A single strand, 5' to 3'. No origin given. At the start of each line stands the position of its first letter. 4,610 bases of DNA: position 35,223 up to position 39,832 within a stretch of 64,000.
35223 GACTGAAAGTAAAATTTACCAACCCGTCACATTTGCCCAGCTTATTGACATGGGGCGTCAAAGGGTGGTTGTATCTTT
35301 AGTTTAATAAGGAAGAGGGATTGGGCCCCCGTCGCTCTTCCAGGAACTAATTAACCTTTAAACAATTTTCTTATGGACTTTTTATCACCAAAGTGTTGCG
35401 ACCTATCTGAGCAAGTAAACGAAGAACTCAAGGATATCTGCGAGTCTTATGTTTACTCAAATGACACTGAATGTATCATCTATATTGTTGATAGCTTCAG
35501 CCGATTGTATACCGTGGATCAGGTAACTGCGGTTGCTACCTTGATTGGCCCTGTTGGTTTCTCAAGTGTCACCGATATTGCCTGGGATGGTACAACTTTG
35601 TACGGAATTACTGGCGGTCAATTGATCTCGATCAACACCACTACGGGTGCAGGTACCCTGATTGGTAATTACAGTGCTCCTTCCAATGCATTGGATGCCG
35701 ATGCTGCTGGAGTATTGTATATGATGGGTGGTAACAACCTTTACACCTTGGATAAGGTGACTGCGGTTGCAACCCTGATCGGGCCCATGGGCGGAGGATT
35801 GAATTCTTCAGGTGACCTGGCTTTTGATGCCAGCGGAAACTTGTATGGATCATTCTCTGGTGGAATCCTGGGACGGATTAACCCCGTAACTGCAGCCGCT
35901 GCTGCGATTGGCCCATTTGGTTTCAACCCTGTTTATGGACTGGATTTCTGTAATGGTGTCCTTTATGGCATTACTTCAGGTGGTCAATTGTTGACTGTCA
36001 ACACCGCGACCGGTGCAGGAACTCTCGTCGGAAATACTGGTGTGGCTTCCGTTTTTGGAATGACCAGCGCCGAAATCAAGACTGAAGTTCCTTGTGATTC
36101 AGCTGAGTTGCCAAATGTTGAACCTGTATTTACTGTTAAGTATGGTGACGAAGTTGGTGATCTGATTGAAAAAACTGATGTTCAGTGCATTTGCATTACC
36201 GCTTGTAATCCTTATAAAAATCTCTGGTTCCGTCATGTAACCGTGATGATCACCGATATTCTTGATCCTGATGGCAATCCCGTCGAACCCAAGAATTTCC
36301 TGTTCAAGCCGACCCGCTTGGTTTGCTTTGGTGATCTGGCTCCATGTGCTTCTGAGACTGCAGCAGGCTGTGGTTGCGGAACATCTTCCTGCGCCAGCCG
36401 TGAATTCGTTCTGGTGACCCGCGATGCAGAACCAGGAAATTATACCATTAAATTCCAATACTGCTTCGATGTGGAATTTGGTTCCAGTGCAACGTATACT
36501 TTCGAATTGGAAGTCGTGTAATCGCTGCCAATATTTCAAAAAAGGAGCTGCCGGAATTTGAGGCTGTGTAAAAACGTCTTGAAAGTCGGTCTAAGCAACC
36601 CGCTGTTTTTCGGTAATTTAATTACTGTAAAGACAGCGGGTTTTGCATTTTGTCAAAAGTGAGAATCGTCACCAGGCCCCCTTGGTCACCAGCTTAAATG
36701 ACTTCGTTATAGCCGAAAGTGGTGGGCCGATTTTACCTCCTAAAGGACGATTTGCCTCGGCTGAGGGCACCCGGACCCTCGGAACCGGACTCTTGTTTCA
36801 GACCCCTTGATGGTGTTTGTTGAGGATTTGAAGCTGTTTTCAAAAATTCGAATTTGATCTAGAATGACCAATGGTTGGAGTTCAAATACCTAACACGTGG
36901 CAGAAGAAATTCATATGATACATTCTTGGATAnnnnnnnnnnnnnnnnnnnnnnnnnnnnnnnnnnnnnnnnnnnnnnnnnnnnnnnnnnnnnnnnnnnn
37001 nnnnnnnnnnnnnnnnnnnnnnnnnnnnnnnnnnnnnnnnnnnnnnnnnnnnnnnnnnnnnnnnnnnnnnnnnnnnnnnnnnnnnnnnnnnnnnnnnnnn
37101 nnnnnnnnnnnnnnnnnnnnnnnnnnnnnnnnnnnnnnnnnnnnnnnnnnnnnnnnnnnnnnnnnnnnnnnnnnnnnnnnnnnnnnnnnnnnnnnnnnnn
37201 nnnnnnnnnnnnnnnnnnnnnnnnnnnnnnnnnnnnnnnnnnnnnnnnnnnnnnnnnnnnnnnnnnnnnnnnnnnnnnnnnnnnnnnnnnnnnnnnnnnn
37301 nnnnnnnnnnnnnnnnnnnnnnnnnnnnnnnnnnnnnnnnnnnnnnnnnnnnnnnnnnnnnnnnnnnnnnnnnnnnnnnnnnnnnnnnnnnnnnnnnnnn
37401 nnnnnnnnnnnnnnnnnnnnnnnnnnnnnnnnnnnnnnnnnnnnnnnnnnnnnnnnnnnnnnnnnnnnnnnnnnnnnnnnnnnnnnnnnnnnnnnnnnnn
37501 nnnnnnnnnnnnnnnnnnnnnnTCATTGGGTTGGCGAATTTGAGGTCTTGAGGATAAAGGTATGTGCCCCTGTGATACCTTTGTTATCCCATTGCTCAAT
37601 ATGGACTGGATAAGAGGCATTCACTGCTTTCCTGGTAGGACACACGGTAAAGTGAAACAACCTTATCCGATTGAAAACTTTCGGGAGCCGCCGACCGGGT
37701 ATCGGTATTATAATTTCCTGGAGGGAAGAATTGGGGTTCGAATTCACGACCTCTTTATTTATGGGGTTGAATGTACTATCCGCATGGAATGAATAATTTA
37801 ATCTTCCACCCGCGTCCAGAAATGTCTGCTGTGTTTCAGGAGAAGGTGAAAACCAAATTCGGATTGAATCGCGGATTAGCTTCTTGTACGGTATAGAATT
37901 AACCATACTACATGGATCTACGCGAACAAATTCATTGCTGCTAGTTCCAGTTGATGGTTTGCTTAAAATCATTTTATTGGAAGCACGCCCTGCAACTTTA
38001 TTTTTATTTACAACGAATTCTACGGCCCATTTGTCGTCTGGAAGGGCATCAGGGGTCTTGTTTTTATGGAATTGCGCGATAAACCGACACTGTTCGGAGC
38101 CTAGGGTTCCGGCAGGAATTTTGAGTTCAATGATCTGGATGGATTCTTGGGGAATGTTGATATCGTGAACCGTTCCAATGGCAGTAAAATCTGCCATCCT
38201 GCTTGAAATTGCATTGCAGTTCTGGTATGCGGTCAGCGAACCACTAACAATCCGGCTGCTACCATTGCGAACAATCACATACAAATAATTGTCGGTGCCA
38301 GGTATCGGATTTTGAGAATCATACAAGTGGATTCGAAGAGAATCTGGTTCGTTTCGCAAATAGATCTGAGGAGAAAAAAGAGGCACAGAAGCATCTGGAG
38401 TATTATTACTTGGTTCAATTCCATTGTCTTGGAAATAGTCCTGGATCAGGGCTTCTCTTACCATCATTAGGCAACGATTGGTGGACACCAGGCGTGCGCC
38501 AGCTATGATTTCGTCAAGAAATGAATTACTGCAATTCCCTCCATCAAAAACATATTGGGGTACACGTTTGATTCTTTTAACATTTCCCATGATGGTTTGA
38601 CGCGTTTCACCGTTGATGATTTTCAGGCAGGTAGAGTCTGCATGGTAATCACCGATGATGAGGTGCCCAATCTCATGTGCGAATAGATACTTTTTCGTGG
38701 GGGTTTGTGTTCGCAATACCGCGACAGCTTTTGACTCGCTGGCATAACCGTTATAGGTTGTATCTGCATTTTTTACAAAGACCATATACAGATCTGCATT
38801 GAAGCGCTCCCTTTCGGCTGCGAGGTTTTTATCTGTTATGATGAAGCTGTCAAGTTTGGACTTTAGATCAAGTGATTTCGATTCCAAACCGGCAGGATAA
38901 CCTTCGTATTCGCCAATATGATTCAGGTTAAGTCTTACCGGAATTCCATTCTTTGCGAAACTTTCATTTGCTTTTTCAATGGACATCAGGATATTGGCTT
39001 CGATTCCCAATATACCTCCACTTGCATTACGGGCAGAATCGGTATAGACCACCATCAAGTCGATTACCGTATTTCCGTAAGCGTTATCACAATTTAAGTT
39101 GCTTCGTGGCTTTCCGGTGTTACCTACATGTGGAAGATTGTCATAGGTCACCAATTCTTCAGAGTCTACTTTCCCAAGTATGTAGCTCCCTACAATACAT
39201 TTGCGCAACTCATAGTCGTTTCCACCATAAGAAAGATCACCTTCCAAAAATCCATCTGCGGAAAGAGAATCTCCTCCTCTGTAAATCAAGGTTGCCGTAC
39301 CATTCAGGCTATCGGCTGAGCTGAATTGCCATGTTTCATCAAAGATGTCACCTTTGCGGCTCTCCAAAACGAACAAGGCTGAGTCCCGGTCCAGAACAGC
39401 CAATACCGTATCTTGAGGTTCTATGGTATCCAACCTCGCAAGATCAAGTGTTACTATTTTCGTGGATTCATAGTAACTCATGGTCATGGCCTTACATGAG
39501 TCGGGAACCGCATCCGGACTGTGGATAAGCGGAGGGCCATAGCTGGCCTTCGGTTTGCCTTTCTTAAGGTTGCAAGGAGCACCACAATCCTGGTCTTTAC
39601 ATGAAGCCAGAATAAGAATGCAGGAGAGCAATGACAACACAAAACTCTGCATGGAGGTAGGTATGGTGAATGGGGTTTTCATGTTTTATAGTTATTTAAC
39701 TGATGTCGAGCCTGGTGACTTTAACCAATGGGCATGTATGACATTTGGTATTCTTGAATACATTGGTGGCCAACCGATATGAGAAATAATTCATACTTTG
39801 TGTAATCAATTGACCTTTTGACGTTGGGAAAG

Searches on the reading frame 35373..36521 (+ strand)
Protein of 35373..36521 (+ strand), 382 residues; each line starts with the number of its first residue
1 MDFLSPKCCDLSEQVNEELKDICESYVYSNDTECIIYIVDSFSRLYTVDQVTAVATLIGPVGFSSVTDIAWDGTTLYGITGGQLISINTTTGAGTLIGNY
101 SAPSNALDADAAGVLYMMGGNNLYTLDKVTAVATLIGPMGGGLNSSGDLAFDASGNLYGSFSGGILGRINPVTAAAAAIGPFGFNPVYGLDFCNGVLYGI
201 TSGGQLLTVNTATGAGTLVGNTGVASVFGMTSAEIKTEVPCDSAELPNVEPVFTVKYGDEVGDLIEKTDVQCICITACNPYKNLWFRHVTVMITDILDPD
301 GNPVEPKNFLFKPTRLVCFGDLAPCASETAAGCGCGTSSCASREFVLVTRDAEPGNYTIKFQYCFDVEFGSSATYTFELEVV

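Call 37: search_protein_families(library=pfam, proteins=[window:35373-36521:+], max_evalue=0.001)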
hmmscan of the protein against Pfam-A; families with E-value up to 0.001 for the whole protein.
window:35373-36521:+ (382 aa): 1 family
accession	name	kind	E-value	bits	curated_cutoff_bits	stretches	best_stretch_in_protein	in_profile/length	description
PF14339.12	DUF4394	-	3.6e-10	40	29.6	0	187-226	28-69/230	Domain of unknown function (DUF4394)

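Call 43: search_protein_families(library=padloc, proteins=[window:35373-36521:+], max_evalue=0.01)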
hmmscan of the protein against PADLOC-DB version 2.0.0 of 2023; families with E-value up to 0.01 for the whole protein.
window:35373-36521:+ (382 aa): 0 families

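Call 44: search_protein_families(library=ncbifam, proteins=[window:35373-36521:+], max_evalue=0.01)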
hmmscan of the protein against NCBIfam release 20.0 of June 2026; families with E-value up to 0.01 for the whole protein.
window:35373-36521:+ (382 aa): 0 families

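Call 94: search_protein_families(library=phrogs, proteins=[window:35373-36521:+], max_evalue=0.01)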
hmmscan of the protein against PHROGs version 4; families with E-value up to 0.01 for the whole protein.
window:35373-36521:+ (382 aa): 1 family
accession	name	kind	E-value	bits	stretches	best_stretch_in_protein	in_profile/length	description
phrog_18458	-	unknown function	0.0012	18.9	1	48-160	256-369/410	-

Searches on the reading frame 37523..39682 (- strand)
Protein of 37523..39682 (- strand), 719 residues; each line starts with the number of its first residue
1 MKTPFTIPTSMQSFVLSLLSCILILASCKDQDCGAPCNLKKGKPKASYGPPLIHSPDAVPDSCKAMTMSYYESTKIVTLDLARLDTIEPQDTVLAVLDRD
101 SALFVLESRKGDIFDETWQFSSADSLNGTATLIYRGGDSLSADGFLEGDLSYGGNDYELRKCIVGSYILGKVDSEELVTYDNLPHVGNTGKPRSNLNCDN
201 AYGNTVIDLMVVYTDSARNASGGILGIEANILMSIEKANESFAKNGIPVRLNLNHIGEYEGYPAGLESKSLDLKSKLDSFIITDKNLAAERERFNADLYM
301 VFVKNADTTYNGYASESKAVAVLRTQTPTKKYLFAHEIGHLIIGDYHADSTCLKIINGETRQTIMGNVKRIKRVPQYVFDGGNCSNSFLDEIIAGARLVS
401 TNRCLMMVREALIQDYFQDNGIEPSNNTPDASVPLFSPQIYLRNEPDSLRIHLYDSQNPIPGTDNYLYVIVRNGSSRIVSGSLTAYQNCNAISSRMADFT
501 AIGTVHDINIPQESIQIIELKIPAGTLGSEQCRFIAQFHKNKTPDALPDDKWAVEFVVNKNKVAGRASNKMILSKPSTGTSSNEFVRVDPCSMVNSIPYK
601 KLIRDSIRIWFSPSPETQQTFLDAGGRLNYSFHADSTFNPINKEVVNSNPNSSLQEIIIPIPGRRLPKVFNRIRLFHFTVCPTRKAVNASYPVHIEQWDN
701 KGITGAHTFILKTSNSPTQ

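Call 37: search_protein_families(library=pfam, proteins=[window:37523-39682:-], max_evalue=0.001)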
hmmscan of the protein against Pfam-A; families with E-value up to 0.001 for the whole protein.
window:37523-39682:- (719 aa): 2 families
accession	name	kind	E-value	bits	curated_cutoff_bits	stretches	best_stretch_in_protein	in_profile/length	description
PF13688.12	Reprolysin_5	-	1.8e-05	25.5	27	1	205-341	3-152/196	Metallo-peptidase family M12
PF13582.12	Reprolysin_3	-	6e-05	24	22.4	1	230-342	3-118/123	Metallo-peptidase family M12B Reprolysin-like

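Call 43: search_protein_families(library=padloc, proteins=[window:37523-39682:-], max_evalue=0.01)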
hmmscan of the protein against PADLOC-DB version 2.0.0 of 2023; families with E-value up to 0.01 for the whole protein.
window:37523-39682:- (719 aa): 0 families

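Call 44: search_protein_families(library=ncbifam, proteins=[window:37523-39682:-], max_evalue=0.01)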
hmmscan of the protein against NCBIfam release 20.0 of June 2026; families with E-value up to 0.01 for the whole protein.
window:37523-39682:- (719 aa): 1 family
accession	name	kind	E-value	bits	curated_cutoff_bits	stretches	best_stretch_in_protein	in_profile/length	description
NF052434.1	Mep72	equivalog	8.7e-06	24.6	645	1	206-301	1-89/573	biofilm-associated metzincin protease Mep72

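Call 94: search_protein_families(library=phrogs, proteins=[window:37523-39682:-], max_evalue=0.01)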
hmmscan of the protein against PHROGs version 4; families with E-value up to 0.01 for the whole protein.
window:37523-39682:- (719 aa): 1 family
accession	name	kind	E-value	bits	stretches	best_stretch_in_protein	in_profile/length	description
phrog_18894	-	unknown function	4.5e-06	26.4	1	204-347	22-174/521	-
